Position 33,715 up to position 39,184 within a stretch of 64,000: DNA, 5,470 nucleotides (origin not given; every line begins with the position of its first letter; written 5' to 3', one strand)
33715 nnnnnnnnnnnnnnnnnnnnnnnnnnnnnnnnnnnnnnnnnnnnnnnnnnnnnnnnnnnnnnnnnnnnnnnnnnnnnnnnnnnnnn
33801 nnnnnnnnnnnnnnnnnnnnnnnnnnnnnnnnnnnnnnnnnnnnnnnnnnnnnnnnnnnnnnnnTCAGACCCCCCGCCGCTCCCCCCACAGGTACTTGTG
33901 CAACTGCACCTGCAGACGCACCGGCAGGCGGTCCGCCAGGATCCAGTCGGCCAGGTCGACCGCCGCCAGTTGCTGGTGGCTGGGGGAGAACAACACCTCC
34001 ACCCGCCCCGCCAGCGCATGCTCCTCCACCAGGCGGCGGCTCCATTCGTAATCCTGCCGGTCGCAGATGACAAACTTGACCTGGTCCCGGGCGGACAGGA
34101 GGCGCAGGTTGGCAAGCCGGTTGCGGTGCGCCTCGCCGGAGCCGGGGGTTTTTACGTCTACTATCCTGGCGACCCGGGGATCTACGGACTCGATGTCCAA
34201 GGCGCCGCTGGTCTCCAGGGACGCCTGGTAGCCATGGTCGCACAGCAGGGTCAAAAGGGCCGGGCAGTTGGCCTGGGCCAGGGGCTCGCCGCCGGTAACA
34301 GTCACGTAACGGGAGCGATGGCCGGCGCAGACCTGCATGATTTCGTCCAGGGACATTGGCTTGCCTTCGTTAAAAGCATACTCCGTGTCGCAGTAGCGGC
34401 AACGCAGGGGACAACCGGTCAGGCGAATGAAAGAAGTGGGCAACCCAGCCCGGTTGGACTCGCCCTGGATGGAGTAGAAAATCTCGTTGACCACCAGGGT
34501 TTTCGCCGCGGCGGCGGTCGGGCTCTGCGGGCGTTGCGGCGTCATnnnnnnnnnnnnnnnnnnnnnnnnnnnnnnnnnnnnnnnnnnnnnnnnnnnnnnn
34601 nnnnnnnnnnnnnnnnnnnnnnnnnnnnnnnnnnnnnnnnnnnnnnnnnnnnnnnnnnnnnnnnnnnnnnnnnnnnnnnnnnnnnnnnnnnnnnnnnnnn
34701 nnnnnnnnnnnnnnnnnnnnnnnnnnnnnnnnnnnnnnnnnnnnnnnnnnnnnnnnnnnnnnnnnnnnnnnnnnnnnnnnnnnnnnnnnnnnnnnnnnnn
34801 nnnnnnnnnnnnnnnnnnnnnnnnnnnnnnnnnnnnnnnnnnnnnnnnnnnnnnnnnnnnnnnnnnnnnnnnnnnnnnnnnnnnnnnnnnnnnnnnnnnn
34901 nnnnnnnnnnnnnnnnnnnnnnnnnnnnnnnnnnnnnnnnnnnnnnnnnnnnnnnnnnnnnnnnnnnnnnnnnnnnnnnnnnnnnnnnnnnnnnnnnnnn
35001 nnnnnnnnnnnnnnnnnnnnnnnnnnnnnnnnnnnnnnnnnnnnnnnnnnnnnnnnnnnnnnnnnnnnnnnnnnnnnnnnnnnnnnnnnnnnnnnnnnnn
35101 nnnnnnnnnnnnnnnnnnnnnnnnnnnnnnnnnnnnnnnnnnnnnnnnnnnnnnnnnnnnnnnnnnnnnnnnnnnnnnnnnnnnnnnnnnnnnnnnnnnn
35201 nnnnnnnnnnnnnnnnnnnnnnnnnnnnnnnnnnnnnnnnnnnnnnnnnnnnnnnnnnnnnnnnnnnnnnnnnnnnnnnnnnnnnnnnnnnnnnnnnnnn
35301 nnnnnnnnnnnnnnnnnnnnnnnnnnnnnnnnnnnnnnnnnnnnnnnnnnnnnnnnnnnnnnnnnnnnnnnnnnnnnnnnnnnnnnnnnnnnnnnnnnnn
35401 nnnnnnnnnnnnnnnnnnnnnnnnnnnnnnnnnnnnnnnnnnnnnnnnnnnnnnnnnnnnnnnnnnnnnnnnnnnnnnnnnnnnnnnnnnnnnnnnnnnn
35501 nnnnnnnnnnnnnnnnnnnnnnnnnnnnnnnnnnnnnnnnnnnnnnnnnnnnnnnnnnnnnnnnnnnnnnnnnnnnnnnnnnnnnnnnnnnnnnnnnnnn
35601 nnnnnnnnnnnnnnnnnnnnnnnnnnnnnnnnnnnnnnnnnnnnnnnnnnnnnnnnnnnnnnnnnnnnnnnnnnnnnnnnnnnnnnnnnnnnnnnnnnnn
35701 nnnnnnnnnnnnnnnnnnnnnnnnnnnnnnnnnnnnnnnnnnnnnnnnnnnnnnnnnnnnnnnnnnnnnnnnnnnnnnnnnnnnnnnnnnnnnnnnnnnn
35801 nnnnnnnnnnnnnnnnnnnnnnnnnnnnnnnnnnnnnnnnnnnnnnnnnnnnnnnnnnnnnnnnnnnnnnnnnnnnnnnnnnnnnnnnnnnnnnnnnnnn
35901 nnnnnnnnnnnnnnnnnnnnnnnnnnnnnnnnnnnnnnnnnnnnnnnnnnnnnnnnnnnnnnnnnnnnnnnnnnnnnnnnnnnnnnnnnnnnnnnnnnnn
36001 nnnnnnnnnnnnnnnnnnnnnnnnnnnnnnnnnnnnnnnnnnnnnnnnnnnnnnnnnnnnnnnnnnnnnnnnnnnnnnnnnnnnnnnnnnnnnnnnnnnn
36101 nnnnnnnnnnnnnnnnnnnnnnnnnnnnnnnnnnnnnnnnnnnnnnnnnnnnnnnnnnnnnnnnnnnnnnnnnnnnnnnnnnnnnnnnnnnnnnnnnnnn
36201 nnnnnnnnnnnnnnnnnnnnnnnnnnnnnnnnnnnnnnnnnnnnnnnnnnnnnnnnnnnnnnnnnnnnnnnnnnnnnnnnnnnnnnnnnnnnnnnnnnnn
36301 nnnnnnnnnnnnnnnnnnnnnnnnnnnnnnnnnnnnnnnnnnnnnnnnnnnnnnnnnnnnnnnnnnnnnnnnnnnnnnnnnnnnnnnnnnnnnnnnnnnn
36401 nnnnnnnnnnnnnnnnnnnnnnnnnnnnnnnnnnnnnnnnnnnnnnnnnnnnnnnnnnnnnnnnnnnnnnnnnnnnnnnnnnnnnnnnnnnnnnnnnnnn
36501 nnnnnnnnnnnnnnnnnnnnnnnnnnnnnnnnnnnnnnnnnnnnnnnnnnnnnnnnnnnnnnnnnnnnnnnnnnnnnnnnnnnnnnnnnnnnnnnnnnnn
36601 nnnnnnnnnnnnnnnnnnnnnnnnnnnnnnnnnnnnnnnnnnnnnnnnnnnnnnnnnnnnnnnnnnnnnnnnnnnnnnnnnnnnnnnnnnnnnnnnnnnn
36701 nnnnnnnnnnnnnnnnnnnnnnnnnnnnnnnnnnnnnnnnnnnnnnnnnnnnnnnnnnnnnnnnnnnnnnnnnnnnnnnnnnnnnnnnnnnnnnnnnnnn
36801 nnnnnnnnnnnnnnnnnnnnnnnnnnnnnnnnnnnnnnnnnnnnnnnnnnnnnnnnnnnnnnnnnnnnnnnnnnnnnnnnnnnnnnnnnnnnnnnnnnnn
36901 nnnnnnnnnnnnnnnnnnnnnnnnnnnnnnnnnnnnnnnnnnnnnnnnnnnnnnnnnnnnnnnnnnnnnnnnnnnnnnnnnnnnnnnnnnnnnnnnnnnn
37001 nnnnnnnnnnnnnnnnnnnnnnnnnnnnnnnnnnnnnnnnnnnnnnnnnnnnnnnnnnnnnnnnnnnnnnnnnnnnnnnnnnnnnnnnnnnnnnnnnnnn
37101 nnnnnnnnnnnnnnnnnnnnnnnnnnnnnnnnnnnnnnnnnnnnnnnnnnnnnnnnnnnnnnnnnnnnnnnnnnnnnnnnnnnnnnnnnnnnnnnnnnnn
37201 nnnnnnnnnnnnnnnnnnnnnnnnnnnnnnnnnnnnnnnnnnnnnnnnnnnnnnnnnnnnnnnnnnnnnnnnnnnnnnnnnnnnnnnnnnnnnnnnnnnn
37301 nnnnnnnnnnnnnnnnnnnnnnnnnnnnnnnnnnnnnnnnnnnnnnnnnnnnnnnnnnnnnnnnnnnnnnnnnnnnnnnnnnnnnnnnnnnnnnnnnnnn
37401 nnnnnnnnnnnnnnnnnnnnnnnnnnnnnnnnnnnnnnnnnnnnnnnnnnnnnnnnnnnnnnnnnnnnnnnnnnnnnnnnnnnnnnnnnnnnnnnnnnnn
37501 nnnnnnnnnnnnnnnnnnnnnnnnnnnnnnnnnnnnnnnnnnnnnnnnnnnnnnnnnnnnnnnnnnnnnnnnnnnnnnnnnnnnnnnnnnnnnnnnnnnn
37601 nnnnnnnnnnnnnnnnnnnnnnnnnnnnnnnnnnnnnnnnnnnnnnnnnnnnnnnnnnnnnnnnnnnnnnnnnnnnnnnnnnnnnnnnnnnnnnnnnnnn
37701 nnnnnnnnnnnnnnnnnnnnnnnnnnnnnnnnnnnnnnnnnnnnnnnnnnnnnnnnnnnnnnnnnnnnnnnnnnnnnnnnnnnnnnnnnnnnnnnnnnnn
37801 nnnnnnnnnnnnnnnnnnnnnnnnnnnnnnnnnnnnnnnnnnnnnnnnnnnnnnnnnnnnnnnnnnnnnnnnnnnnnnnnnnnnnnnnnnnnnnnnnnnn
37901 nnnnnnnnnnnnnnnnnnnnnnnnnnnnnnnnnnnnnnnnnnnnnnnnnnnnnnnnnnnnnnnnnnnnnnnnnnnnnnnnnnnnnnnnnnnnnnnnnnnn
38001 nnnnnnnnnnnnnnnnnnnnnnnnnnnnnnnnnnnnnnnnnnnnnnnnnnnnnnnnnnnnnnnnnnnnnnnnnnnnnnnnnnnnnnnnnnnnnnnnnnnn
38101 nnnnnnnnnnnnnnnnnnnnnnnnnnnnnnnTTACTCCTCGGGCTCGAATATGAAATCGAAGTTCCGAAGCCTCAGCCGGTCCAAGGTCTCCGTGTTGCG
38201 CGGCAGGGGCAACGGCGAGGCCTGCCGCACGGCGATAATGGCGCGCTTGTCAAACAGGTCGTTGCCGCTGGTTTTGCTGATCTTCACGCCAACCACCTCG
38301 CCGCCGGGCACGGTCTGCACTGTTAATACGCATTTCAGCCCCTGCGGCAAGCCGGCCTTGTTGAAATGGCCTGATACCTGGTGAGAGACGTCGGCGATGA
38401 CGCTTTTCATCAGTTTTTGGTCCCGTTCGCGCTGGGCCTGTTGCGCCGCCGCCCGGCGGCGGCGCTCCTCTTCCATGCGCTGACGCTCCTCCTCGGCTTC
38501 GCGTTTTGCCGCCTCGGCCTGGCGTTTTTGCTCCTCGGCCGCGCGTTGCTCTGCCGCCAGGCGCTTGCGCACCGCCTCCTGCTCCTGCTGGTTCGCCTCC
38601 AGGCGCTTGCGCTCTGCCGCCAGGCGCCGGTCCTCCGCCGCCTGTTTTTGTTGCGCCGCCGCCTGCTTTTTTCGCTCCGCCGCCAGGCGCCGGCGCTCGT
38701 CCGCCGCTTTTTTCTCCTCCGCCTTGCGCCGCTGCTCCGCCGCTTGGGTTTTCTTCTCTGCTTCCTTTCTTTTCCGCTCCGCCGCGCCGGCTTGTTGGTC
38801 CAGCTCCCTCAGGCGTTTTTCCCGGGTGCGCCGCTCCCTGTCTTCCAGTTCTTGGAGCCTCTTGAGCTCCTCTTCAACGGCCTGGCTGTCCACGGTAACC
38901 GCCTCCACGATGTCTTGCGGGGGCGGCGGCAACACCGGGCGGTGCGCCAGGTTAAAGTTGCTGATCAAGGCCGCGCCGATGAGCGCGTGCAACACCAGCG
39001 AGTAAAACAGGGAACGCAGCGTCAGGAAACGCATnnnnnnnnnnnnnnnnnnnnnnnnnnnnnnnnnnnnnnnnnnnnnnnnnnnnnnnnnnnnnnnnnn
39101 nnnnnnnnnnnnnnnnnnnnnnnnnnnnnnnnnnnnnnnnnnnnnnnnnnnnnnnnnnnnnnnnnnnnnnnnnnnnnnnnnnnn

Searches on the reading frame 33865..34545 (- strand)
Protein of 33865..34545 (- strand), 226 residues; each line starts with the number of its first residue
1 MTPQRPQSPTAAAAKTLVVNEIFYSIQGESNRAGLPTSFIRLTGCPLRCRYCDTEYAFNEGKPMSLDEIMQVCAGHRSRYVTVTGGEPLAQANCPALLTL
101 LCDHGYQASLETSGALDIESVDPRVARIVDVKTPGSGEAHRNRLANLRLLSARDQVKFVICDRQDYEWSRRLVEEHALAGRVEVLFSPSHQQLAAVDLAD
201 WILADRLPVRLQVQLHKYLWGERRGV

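Call 15: search_protein_families(library=pfam, proteins=[window:33865-34545:-])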
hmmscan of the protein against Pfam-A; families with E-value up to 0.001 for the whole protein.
window:33865-34545:- (226 aa): 2 families
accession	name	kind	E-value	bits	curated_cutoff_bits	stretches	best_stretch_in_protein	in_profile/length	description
PF04055.27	Radical_SAM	-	3.3e-12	47.3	29.5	1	42-119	4-92/166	Radical SAM superfamily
PF13353.11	Fer4_12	-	9.2e-07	29.7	22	1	39-101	9-74/137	4Fe-4S single cluster domain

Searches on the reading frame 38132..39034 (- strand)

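Call 16: search_protein_families(library=pfam, proteins=[window:38132-39034:-])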
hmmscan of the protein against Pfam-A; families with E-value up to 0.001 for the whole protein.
window:38132-39034:- (300 aa): 3 families
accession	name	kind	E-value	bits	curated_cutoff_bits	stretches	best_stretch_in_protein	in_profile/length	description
PF13103.11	TonB_2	-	1.8e-09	38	22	1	215-283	7-77/85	TonB C terminal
PF03544.19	TonB_C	-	2.2e-05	25.3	24.6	1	235-286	18-69/79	Gram-negative bacterial TonB protein C-terminal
PF06519.16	TolA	-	0.00053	20.6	25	0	203-292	7-94/96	TolA C-terminal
